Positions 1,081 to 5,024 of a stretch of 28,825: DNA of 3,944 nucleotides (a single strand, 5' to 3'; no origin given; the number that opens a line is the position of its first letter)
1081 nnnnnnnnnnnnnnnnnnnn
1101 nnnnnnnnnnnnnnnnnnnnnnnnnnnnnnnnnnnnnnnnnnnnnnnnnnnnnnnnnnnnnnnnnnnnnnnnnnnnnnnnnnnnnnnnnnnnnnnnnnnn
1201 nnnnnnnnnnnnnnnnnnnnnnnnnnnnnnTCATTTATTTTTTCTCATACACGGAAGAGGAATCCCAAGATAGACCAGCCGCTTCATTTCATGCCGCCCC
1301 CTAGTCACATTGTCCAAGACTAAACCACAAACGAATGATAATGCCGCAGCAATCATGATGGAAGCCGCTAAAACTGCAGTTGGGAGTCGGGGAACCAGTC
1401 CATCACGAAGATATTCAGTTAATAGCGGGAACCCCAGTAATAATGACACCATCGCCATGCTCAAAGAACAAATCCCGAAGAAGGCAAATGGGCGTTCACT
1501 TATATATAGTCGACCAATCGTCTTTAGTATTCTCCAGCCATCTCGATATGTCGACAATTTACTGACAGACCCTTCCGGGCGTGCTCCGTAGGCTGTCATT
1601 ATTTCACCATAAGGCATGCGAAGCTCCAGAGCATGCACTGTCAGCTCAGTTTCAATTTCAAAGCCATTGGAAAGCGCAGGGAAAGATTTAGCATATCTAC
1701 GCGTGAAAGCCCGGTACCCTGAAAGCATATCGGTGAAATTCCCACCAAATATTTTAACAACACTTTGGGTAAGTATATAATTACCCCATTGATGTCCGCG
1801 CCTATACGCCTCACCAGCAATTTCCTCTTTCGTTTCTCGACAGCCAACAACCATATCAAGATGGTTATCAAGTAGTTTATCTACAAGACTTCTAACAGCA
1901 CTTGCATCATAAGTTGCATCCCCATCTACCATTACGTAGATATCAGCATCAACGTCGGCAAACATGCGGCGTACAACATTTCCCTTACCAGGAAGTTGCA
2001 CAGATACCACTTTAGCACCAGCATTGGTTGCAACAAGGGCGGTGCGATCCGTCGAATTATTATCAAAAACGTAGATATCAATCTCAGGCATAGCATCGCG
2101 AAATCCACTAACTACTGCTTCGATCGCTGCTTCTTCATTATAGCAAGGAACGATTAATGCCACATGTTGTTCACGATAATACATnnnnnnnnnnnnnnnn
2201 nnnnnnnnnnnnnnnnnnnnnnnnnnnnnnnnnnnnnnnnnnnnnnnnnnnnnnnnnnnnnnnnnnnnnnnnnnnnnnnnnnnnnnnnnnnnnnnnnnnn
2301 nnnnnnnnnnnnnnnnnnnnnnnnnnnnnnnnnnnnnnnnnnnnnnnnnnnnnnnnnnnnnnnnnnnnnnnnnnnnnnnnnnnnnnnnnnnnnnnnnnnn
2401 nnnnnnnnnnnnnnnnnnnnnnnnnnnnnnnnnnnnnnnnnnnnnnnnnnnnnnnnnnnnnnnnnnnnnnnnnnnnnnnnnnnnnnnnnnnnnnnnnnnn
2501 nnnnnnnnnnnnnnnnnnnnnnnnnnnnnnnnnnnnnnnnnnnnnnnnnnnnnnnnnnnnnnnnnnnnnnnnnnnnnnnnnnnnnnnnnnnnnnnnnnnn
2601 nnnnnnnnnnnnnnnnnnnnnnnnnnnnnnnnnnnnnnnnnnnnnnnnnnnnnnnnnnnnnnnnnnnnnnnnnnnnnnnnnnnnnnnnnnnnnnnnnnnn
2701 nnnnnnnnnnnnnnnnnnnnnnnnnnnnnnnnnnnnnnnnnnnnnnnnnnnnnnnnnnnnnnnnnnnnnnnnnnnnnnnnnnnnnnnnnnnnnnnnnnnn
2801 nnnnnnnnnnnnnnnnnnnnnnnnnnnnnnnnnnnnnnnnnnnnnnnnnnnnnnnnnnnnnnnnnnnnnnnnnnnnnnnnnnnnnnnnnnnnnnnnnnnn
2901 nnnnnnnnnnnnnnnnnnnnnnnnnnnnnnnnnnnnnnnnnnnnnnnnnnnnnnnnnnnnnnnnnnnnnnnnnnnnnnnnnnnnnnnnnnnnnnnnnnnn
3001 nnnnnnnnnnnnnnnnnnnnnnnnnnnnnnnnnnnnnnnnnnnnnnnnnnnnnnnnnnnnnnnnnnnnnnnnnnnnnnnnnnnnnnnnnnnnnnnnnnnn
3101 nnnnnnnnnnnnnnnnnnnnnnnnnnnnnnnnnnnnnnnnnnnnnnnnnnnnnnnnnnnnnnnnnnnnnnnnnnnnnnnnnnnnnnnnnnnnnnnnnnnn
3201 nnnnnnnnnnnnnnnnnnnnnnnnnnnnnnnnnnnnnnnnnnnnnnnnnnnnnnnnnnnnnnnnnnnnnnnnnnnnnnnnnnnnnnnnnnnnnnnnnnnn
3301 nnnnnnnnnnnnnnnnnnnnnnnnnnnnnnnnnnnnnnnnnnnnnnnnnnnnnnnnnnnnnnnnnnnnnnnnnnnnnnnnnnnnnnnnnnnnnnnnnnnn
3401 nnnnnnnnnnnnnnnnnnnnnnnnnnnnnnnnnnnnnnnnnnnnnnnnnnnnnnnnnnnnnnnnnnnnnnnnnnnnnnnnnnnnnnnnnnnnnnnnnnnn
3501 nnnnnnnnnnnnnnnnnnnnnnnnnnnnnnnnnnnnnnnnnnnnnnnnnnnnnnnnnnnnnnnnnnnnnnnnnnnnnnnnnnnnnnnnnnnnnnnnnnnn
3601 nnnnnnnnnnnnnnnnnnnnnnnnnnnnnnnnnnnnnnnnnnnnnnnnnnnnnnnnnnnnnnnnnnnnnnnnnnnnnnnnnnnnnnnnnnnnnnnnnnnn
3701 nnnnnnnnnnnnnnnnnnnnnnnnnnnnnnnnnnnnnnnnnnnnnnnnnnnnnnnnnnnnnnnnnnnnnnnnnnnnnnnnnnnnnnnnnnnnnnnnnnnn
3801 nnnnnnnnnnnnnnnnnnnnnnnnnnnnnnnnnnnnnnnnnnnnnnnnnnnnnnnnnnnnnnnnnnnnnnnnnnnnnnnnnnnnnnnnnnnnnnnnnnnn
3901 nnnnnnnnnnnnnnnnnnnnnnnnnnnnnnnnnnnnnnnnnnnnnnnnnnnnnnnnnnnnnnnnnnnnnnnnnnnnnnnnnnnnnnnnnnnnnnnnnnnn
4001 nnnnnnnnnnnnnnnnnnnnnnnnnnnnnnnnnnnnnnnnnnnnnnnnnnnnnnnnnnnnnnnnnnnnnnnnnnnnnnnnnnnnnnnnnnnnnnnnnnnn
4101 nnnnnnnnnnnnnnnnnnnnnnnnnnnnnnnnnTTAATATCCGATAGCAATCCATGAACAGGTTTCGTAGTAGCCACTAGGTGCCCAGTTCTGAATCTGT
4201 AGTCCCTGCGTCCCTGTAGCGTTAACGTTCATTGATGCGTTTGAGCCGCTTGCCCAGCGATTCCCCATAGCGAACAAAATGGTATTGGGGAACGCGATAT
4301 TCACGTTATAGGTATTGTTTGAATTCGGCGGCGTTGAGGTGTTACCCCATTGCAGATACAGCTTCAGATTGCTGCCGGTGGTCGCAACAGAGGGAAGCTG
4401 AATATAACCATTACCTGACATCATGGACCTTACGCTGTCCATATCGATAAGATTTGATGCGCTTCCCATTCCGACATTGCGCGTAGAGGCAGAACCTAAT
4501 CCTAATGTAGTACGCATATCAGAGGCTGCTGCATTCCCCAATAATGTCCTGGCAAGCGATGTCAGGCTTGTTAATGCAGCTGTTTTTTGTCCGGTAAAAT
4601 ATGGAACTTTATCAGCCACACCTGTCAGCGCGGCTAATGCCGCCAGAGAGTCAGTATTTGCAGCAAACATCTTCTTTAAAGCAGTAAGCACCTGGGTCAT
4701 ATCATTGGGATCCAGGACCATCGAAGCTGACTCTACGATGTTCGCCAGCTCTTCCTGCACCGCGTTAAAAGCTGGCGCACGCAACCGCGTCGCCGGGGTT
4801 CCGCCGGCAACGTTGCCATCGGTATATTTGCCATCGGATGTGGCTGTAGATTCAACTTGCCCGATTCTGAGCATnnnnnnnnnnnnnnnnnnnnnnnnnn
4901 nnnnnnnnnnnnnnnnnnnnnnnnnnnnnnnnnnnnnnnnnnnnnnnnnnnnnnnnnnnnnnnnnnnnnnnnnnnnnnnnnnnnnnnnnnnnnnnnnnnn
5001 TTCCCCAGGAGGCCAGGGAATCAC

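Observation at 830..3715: Low-GC gtr-like glycosylation cassette with non-canonical C-B-A gene order behind its own terminator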

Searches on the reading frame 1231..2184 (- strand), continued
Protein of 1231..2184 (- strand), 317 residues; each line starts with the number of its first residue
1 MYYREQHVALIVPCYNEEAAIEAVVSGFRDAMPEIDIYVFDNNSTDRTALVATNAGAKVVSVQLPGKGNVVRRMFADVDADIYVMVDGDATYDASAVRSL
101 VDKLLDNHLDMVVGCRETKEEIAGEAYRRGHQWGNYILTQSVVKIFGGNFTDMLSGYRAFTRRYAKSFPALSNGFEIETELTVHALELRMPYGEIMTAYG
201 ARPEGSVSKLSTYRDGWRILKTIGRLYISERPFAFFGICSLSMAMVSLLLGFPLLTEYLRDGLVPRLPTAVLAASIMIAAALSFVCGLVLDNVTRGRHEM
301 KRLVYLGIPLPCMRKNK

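Call 61: find_encoding_contigs(protein=P0352, flank=5000, max_places=1)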
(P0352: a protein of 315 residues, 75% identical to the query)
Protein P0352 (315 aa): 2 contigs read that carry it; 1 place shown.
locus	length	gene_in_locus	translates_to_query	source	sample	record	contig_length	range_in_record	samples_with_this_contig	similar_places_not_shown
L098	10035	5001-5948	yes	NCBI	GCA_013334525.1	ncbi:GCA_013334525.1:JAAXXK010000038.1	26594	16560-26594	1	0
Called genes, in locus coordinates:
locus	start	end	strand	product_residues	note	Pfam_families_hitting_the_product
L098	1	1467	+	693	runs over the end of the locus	PF13641:Glyco_tranf_2_3, PF13632:Glyco_trans_2_3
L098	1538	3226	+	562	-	PF01522:Polysacc_deac_1, PF02638:GHL10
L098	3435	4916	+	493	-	-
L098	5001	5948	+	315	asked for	PF00535:Glycos_transf_2, PF13641:Glyco_tranf_2_3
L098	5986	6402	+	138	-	PF04138:GtrA_DPMS_TM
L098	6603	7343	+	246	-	PF02596:DUF169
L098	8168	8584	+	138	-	PF19570:DUF6088, PF13338:AbiEi_4 (weak)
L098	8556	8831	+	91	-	PF08843:AbiEii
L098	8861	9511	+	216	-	PF08843:AbiEii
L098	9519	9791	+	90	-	PF04221:RelB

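Call 64: search_solved_structures(query=window:1231-2184:-, max_evalue=0.000001, show_alignments=1)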
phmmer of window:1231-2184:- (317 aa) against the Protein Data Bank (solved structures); distinct sequences matched with E-value up to 0.000001: 4.
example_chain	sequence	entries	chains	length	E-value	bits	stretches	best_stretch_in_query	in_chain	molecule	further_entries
5mlz_A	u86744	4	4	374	3.4e-09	39.4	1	1-210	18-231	Dolichol monophosphate mannose synthase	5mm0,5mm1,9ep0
7pdo_A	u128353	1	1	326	2.3e-07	33.4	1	8-150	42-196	Glucosyl-3-phosphoglycerate synthase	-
7p5l_A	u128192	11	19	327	2.3e-07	33.4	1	8-150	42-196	Glucosyl-3-phosphoglycerate synthase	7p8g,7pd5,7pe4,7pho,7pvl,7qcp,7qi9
4y6n_A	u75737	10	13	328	1e-06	31.3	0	8-90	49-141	Glucosyl-3-phosphoglycerate synthase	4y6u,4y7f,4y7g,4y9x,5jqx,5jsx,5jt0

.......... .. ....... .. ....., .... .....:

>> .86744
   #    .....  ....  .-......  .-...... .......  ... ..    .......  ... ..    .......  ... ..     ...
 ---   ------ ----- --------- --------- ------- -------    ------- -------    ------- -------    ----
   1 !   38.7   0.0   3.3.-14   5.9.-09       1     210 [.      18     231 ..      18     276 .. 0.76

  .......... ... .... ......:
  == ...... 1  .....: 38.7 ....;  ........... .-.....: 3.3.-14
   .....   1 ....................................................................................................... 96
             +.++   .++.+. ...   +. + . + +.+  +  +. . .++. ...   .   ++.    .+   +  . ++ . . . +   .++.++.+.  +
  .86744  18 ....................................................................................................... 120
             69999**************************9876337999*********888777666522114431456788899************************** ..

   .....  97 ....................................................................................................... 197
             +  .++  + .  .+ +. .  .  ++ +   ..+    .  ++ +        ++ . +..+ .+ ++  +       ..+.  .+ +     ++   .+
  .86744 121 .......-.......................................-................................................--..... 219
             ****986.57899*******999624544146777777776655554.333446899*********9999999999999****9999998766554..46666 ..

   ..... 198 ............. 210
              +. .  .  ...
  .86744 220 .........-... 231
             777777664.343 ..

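Call 76: find_related_loci(query=window:1231-2184:-, collection=viral_contigs, flank=5000)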
Query window:1231-2184:- (317 aa) in viral_contigs; peptide patterns used: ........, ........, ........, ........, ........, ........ (x = any residue, [..] = any of these).
3 stretches matched a pattern; 2 encode a relative of the query (tblastn E <= 1e-3); 2 distinct loci.
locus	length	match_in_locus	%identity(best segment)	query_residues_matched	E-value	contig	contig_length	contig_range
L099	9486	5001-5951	96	1-317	0e+0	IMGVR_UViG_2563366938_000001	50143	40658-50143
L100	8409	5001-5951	86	1-317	0e+0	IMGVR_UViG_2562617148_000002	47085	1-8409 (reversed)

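Call 88: predict_structure(alignment_id=A4)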
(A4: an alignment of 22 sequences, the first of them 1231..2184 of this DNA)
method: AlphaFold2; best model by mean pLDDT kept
length: 317 residues; sequences in the alignment: 22
mean_pLDDT: 81.4   pTM: 0.78
mean pLDDT of the five models: 81.4, 77.9, 77.8, 77.8, 61.4
residues with pLDDT >= 90: 98; 70-90: 156; 50-70: 53; < 50: 10
segments of 3 or more residues with pLDDT < 50: 210-212, 314-317
pLDDT, mean of each block of 10 residues (from residue 1): 89 79 90 93 82 92 66 80 81 86 93 78 57 75 84 79 81 63 85 81 57 67 86 94 96 86 80 95 96 89 85 53
secondary structure, 60 per line:
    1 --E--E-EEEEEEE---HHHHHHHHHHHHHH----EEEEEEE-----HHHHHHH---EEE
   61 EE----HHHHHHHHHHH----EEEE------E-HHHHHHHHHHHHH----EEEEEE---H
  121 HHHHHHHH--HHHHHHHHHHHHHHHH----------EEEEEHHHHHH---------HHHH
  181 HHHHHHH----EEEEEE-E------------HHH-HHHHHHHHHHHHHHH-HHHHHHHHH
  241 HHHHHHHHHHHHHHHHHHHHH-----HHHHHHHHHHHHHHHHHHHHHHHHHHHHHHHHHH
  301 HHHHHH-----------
elements in order: E8-14 H18-31 E36-42 H48-54 E58-62 H67-77 E82-85 H94-106 E111-116 H120-128 H131-146 E157-161 H162-167 H177-187 E192-197 H216-230 H232-261 H267-306

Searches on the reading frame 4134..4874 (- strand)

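Call 3: search_protein_families(library=pfam, proteins=[window:4134-4874:-], max_evalue=0.01)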
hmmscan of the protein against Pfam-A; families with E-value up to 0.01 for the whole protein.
window:4134-4874:- (246 aa): 1 family
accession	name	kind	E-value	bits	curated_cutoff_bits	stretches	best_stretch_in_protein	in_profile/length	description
PF21882.2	Gp53-like_C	-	4.4e-08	34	24.9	1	174-246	8-84/84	Putative tail fiber protein gp53-like, C-terminal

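Call 4: search_protein_families(library=ncbifam, proteins=[window:4134-4874:-], max_evalue=0.01)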
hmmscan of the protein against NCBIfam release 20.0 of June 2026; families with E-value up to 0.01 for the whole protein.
window:4134-4874:- (246 aa): 0 families
